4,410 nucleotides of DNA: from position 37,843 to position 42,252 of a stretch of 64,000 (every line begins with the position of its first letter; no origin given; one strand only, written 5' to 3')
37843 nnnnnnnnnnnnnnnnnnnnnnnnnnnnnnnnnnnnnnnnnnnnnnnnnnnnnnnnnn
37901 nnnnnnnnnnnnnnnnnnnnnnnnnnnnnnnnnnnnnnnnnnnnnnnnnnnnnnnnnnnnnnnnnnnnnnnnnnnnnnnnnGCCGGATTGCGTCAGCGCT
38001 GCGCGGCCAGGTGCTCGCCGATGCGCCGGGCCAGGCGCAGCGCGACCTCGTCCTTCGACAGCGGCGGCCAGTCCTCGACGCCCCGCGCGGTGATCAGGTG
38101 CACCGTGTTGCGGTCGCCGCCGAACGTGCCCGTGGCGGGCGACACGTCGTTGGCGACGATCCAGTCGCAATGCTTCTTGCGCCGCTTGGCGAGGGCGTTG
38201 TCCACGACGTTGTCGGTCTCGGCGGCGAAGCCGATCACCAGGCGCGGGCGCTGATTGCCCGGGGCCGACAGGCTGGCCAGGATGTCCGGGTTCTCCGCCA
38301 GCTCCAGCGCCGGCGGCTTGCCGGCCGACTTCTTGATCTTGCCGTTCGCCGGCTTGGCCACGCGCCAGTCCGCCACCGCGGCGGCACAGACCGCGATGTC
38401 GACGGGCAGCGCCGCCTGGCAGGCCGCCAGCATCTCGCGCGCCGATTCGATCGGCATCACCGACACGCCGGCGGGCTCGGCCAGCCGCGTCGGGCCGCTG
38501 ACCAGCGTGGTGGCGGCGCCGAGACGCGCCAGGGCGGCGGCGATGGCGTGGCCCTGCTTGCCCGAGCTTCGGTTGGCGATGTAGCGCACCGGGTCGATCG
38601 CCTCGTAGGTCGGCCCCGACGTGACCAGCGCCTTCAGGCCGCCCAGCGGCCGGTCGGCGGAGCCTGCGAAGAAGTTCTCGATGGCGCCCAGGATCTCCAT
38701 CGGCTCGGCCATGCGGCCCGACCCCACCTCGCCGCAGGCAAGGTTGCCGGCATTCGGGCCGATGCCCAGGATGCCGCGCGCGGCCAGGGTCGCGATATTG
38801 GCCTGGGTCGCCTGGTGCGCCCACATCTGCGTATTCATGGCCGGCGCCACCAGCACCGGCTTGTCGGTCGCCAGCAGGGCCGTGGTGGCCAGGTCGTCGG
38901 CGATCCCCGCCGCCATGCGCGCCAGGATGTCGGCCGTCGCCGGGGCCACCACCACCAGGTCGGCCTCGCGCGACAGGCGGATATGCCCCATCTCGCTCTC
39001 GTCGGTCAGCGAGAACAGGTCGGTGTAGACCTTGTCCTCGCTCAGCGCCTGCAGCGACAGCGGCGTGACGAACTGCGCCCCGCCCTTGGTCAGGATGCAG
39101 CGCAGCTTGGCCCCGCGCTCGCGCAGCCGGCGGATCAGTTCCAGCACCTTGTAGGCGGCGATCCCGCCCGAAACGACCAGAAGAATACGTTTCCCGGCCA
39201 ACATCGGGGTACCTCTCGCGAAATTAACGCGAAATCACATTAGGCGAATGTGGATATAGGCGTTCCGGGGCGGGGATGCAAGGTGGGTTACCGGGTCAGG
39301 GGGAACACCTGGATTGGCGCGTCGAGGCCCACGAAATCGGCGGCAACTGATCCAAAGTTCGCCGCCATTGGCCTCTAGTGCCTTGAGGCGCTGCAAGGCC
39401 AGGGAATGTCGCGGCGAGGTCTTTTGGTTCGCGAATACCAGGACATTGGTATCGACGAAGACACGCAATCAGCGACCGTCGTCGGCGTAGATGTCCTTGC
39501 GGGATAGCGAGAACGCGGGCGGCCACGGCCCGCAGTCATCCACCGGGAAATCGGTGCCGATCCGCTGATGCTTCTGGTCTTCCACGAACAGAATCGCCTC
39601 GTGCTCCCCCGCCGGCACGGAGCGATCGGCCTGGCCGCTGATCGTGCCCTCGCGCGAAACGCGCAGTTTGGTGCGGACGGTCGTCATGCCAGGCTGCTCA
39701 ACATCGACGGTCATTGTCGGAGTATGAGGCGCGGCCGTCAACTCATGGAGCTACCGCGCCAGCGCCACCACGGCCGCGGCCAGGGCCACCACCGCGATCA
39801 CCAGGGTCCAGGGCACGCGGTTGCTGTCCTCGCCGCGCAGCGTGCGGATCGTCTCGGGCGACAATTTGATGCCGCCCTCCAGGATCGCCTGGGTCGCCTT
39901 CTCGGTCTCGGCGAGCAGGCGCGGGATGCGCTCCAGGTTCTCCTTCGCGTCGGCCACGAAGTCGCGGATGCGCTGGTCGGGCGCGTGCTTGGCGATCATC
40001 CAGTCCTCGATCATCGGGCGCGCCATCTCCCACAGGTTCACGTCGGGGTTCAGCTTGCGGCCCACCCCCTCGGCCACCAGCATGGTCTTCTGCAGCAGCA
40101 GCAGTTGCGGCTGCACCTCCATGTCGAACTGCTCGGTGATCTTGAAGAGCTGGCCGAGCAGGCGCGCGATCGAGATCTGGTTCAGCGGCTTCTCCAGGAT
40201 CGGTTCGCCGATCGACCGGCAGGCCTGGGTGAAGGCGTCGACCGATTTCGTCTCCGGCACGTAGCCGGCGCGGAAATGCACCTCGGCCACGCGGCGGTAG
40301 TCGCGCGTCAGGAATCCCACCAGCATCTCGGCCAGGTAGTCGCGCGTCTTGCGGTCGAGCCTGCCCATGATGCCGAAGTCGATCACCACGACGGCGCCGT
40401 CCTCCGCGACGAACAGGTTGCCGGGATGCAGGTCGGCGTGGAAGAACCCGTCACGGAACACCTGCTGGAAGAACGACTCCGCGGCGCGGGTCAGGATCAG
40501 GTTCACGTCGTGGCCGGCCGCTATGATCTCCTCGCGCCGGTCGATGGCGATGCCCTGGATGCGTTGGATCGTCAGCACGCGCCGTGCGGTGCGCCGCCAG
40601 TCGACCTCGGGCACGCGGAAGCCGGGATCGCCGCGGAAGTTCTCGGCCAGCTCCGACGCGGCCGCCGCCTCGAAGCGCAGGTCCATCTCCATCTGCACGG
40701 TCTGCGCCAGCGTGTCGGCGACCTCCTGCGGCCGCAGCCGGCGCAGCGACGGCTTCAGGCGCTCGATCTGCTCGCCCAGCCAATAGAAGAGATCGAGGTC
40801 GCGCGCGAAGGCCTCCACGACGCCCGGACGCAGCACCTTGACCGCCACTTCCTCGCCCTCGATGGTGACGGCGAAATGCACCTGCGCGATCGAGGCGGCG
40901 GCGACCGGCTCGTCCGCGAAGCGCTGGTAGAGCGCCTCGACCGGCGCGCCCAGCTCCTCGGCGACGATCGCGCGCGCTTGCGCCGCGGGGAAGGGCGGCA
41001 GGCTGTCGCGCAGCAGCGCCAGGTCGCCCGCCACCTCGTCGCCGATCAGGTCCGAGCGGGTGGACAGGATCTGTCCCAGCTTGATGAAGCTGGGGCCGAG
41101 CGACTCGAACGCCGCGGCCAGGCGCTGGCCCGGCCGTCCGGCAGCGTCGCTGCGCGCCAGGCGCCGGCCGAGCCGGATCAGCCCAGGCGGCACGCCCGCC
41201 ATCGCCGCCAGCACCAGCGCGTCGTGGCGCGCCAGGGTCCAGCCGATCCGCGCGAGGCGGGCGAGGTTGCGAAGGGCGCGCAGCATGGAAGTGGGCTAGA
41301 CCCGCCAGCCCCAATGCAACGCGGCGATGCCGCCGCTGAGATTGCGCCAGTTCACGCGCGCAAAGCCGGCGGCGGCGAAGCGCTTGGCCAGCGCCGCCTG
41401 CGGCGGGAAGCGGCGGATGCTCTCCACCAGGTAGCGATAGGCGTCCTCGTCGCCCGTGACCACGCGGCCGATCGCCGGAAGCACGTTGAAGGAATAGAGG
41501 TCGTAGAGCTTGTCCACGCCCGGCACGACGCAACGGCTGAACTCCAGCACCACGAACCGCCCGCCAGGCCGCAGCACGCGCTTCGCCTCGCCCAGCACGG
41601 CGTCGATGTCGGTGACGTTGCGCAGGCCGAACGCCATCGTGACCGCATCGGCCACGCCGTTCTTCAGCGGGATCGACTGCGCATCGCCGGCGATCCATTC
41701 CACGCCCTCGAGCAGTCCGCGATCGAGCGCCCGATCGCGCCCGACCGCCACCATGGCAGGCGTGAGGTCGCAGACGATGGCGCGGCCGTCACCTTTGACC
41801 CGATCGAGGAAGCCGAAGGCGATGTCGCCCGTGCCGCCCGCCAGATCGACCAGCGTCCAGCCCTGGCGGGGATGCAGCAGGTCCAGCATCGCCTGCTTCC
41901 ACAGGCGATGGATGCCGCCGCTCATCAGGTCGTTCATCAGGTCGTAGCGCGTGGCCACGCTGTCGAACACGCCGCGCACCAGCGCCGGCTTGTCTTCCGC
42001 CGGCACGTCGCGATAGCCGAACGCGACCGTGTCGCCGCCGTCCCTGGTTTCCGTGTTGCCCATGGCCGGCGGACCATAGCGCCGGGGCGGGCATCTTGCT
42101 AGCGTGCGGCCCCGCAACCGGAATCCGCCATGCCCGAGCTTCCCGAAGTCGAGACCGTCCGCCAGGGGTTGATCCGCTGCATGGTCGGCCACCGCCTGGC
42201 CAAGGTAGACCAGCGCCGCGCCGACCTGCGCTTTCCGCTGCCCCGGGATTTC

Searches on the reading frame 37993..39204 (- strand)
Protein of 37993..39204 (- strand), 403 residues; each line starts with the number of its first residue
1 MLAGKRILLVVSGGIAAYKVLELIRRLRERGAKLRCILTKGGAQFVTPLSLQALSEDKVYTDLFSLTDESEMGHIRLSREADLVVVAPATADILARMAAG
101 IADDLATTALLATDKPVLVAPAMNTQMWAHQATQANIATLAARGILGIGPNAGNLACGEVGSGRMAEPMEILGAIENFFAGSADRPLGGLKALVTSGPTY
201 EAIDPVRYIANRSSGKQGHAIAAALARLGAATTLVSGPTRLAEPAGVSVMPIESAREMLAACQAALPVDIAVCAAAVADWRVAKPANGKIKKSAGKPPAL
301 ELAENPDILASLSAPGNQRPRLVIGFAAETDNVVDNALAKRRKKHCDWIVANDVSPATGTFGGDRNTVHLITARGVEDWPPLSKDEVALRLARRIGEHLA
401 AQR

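Call 78: search_protein_families(library=pfam, proteins=[window:37993-39204:-], max_evalue=0.00001)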
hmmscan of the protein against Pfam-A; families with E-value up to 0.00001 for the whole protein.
window:37993-39204:- (403 aa): 2 families
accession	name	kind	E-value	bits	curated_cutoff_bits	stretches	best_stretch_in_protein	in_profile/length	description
PF04127.22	DFP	-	7.7e-67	225.1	22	1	189-371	3-186/186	DNA/pantothenate metabolism flavoprotein C-terminal domain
PF02441.25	Flavoprotein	-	1.4e-33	116.2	22.7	1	5-177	1-160/162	Flavoprotein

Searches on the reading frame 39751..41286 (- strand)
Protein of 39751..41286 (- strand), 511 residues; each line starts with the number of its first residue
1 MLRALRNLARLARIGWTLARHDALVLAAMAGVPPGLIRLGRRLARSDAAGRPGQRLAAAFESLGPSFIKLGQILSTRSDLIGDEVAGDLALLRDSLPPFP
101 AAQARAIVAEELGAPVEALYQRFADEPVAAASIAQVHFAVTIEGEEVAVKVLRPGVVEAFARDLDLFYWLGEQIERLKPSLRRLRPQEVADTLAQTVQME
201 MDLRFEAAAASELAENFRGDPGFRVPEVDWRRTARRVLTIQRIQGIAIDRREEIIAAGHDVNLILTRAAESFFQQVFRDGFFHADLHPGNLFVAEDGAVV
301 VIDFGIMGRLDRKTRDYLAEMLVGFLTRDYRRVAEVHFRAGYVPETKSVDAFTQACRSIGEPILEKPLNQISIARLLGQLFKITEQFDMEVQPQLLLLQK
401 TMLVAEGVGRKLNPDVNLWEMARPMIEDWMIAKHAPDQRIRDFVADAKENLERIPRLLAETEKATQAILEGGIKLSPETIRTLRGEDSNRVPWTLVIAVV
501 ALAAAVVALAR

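Call 78: search_protein_families(library=pfam, proteins=[window:39751-41286:-], max_evalue=0.00001)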
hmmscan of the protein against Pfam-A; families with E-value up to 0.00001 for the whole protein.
window:39751-41286:- (511 aa): 1 family
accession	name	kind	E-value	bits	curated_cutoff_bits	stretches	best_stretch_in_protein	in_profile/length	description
PF03109.22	ABC1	-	1.3e-77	260.7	22.9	1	92-337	2-244/244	ABC1 atypical kinase-like domain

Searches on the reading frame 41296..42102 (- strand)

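Call 78: search_protein_families(library=pfam, proteins=[window:41296-42102:-], max_evalue=0.00001)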
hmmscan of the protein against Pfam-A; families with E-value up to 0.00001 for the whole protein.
window:41296-42102:- (268 aa): 5 families
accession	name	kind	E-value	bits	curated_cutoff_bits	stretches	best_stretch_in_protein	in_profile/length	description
PF01209.24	Ubie_methyltran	-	2e-77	260.1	20.1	1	40-267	7-233/233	ubiE/COQ5 methyltransferase family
PF13649.12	Methyltransf_25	-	7.5e-17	62.3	27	1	85-181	2-97/97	Methyltransferase domain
PF08241.18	Methyltransf_11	-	2.6e-16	60.5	21.2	1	86-185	2-95/95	Methyltransferase domain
PF13847.12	Methyltransf_31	-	1.4e-12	47.9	27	1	81-189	4-113/145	Methyltransferase domain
PF08242.18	Methyltransf_12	-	9.7e-10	39.5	30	1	85-183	1-98/98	Methyltransferase domain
